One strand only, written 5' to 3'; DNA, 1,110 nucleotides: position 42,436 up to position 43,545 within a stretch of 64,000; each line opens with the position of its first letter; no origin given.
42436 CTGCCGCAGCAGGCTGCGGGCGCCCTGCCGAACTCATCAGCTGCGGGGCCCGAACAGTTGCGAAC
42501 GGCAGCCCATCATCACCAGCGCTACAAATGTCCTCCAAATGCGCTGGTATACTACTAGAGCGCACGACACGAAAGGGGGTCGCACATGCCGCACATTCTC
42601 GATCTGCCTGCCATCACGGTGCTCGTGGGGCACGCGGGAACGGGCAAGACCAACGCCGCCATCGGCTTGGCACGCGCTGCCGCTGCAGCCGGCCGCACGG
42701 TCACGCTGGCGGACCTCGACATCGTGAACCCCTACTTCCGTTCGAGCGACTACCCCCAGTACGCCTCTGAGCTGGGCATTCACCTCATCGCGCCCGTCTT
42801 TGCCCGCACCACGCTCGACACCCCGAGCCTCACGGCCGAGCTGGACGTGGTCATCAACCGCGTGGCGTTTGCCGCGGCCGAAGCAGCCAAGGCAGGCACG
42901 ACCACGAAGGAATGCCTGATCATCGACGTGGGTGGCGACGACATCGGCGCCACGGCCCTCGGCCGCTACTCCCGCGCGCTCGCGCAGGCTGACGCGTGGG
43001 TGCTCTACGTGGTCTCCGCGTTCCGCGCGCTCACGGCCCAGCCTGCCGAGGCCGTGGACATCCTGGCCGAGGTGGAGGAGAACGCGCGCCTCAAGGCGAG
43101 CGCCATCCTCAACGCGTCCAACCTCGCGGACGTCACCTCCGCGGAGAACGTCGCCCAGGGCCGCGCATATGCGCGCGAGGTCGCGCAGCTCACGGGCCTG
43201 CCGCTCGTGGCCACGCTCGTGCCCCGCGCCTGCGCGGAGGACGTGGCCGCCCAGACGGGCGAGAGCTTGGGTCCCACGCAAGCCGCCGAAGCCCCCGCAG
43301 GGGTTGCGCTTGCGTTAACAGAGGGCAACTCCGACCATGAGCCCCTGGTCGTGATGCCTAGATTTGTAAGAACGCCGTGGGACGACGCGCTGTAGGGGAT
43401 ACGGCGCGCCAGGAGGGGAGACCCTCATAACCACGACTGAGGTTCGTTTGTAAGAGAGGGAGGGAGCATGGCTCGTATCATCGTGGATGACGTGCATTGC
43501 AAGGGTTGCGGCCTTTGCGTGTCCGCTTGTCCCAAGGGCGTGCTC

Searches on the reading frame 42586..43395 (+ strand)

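Call 70: search_protein_families(library=pfam, proteins=[window:42586-43395:+], max_evalue=0.00001)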
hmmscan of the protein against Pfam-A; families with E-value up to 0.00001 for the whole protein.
window:42586-43395:+ (269 aa): 1 family
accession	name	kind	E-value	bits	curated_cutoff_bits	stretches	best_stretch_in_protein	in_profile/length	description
PF01656.29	CbiA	-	2.8e-06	27.7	25.4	1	10-93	1-54/125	CobQ/CobB/MinD/ParA nucleotide binding domain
